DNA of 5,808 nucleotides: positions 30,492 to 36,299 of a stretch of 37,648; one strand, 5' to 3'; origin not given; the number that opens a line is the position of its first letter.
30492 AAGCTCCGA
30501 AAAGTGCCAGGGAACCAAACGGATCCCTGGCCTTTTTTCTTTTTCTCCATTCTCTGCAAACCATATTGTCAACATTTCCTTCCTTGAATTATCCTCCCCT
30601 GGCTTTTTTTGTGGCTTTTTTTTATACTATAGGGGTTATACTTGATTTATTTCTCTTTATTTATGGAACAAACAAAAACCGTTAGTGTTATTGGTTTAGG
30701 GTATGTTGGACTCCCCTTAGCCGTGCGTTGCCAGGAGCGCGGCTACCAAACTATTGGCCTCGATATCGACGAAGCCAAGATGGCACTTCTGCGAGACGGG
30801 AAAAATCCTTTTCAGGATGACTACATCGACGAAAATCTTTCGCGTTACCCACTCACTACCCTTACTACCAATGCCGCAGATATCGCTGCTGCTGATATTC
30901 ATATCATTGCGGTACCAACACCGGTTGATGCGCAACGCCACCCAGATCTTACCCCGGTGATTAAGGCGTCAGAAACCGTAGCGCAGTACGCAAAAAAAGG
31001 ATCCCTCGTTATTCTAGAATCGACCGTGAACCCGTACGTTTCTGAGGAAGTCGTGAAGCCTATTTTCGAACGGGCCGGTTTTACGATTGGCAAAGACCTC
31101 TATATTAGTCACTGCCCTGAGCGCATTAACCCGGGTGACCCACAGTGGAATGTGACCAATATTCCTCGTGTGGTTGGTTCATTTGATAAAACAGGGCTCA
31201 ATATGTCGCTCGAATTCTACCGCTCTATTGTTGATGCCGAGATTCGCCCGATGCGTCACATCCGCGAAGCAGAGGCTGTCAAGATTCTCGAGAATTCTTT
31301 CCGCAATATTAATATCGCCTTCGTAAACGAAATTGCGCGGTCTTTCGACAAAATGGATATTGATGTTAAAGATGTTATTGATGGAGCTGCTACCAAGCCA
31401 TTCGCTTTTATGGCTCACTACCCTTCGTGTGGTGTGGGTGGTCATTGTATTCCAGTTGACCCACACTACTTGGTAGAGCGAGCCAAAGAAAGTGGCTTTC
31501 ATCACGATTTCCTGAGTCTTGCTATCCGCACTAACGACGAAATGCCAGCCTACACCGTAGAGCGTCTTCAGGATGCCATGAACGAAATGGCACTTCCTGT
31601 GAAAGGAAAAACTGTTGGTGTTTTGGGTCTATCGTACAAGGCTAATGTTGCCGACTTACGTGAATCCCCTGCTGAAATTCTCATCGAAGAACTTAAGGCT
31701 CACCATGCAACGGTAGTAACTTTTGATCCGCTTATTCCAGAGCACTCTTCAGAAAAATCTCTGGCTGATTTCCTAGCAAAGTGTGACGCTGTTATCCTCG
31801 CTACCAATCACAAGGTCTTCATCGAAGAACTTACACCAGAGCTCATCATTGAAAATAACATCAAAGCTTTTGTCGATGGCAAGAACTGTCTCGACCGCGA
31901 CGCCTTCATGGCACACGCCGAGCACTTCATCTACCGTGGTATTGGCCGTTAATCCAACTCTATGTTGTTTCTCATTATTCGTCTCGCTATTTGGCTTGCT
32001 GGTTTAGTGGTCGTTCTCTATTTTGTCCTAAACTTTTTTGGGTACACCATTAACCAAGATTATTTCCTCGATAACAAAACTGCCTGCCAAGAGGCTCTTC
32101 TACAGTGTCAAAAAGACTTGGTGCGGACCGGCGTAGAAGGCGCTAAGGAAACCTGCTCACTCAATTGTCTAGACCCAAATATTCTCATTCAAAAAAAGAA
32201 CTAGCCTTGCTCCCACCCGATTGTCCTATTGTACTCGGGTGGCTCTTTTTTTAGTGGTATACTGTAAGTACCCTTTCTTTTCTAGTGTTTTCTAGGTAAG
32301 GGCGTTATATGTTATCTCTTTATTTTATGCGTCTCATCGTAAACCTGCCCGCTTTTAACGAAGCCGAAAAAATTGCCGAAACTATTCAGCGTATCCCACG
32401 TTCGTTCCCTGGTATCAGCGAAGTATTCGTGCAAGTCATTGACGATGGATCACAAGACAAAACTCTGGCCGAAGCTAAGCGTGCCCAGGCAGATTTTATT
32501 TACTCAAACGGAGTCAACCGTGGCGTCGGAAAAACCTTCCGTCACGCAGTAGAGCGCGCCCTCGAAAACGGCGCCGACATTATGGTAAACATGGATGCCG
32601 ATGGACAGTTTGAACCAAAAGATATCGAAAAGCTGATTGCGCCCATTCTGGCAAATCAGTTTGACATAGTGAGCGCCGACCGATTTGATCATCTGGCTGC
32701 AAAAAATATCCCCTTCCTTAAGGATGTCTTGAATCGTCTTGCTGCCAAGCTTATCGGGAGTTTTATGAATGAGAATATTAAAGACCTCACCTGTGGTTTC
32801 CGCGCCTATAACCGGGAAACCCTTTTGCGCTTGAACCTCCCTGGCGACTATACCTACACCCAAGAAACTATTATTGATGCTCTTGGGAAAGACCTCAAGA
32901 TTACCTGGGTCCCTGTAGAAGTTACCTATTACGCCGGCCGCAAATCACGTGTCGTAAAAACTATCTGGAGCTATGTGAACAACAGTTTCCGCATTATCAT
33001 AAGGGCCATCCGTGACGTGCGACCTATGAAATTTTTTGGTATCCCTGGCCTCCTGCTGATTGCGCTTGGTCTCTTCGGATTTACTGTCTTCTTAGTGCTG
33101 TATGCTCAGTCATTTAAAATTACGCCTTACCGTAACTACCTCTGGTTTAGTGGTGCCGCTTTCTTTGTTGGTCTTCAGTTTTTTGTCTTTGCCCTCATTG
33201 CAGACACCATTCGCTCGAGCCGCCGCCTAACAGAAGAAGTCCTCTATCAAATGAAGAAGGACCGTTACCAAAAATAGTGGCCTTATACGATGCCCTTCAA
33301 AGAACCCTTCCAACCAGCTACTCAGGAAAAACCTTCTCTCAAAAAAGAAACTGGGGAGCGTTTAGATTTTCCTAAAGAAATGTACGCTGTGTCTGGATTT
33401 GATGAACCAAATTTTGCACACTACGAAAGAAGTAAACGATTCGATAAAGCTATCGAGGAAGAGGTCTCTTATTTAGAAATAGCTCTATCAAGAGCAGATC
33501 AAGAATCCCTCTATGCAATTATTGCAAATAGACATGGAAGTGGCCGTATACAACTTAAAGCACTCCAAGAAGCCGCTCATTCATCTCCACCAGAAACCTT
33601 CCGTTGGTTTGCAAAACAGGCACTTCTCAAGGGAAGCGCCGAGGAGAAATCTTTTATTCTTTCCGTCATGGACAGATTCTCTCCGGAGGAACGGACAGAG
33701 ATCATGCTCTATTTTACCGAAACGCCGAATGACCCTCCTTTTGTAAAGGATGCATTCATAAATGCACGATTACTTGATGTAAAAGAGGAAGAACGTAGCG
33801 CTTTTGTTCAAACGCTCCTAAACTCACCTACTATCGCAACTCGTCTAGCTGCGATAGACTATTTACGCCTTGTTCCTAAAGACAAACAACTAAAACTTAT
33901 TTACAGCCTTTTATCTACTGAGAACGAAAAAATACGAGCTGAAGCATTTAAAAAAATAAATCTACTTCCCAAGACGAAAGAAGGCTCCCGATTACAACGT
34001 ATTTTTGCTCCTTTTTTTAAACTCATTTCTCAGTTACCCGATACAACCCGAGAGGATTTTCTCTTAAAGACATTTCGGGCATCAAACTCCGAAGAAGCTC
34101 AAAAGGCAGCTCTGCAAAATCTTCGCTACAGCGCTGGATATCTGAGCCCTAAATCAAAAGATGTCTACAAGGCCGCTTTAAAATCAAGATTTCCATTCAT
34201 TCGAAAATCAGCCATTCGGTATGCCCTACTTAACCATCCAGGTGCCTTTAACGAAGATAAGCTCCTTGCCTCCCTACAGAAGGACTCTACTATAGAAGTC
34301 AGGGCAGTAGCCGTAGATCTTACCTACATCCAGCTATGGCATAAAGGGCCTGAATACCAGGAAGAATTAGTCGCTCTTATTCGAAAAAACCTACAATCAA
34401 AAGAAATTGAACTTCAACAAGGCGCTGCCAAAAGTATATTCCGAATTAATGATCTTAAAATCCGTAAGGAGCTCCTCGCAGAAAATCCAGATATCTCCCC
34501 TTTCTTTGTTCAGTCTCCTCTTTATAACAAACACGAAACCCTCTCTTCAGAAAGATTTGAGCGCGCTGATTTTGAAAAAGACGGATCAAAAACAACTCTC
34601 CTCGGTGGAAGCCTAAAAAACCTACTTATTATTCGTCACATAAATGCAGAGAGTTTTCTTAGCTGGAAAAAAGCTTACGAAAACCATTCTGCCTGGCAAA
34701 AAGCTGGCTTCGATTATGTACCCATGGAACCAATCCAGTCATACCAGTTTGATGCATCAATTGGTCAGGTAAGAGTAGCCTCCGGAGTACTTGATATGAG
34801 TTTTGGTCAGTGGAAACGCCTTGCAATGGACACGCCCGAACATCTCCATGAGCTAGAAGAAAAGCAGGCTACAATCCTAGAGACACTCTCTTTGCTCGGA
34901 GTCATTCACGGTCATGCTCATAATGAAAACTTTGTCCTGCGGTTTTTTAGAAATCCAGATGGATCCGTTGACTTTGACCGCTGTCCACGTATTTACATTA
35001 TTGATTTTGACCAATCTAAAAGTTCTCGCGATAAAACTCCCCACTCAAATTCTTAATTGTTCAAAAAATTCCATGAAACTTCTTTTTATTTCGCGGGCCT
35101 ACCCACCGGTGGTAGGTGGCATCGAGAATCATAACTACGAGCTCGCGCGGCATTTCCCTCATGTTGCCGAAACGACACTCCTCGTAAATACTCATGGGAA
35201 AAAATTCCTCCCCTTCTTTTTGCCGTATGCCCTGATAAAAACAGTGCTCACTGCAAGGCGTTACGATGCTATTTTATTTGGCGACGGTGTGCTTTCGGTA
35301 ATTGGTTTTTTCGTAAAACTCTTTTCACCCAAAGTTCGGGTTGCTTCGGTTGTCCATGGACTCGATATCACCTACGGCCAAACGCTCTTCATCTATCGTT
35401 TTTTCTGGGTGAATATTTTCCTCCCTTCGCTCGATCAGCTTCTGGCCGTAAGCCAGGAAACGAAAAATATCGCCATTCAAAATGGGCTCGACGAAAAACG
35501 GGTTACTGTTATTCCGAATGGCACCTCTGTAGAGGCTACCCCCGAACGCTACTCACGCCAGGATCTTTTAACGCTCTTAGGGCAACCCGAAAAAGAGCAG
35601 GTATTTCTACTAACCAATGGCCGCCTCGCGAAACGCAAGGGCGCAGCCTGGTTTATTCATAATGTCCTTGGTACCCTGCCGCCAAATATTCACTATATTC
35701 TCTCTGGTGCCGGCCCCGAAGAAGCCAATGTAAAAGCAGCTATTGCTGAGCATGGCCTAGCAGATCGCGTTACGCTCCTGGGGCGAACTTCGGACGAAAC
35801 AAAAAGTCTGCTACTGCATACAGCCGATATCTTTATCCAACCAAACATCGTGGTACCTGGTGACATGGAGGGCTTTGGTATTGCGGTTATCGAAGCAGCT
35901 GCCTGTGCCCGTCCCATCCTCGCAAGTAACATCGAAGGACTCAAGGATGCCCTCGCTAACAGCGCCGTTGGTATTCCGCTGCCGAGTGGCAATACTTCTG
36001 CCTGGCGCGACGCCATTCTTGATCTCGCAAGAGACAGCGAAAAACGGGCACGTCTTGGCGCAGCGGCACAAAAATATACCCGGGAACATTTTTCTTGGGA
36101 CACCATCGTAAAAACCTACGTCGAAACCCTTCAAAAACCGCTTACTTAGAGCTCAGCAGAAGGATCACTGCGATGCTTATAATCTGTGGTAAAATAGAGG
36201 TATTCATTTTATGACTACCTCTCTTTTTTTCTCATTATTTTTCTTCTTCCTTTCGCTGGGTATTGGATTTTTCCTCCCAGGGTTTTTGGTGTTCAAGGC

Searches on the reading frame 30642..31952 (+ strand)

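Call 55: search_protein_families(library=pfam, proteins=[window:30642-31952:+], max_evalue=0.001)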
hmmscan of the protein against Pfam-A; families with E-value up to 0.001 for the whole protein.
window:30642-31952:+ (436 aa): 5 families
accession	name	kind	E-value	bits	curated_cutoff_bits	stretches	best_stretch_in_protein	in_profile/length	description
PF03721.20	UDPG_MGDP_dh_N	-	4.8e-38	131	27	1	13-183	2-177/187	UDP-glucose/GDP-mannose dehydrogenase family, NAD binding domain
PF00984.24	UDPG_MGDP_dh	-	2.2e-29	101.8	25.4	1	208-299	1-93/94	UDP-glucose/GDP-mannose dehydrogenase family, central domain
PF03720.21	UDPG_MGDP_dh_C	-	8.8e-20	71.5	30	1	326-419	1-103/103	UDP-glucose/GDP-mannose dehydrogenase family, UDP binding domain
PF03446.21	NAD_binding_2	-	7.1e-08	33.1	21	1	14-141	2-107/161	NAD binding domain of 6-phosphogluconate dehydrogenase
PF02826.25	2-Hacid_dh_C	-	0.00029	20.7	25.1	0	10-46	35-71/178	D-isomer specific 2-hydroxyacid dehydrogenase, NAD binding domain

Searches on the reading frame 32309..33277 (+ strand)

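Call 55: search_protein_families(library=pfam, proteins=[window:32309-33277:+], max_evalue=0.001)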
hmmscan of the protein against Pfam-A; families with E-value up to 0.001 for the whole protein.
window:32309-33277:+ (322 aa): 1 family
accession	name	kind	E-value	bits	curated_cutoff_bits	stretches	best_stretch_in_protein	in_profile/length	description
PF00535.33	Glycos_transf_2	-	1.1e-19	71.4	23.3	1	13-172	4-164/168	Glycosyl transferase family 2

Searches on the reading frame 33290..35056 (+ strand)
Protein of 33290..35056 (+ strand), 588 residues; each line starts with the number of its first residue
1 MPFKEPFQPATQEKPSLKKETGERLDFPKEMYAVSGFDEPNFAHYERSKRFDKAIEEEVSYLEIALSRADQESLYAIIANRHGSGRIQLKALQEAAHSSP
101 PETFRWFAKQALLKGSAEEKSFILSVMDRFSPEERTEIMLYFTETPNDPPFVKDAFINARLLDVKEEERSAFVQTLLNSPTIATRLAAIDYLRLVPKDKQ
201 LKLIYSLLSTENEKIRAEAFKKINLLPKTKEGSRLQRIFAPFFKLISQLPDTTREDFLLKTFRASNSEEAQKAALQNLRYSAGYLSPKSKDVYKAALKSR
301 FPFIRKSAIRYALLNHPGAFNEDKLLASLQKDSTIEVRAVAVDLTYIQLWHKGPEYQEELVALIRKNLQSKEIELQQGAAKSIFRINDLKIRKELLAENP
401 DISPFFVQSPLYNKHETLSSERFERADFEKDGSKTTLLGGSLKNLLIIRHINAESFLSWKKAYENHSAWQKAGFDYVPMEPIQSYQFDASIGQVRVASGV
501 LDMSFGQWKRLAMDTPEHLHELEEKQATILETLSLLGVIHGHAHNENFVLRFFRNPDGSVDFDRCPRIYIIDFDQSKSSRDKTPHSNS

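Call 55: search_protein_families(library=pfam, proteins=[window:33290-35056:+], max_evalue=0.001)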
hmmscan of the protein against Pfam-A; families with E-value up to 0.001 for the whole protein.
window:33290-35056:+ (588 aa): 1 family
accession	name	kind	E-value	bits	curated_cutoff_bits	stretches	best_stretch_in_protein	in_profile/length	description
PF13646.12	HEAT_2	-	9.7e-10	39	27.7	0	172-221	4-53/88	HEAT repeats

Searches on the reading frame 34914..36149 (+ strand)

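Call 55: search_protein_families(library=pfam, proteins=[window:34914-36149:+], max_evalue=0.001)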
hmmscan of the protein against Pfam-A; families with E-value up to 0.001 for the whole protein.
window:34914-36149:+ (411 aa): 6 families
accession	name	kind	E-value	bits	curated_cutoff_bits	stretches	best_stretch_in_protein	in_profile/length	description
PF00534.26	Glycos_transf_1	-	2.6e-28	99.1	26.4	1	226-387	12-171/172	Glycosyl transferases group 1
PF13692.12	Glyco_trans_1_4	-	3.2e-22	79.8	27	1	232-374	4-142/142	Glycosyl transferases group 1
PF13439.12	Glyco_transf_4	-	2.9e-12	47.4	28.5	1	82-206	38-168/170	Glycosyltransferase Family 4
PF20706.3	GT4-conflict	-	9e-08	31.9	26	1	225-400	193-383/385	Family 4 Glycosyltransferase in conflict systems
PF13579.12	Glyco_trans_4_4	-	2.4e-05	25.2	29.7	1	109-203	64-158/158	Glycosyl transferase 4-like domain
PF13524.12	Glyco_trans_1_2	-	0.00018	21.9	25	1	300-402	43-142/144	Glycosyl transferase-like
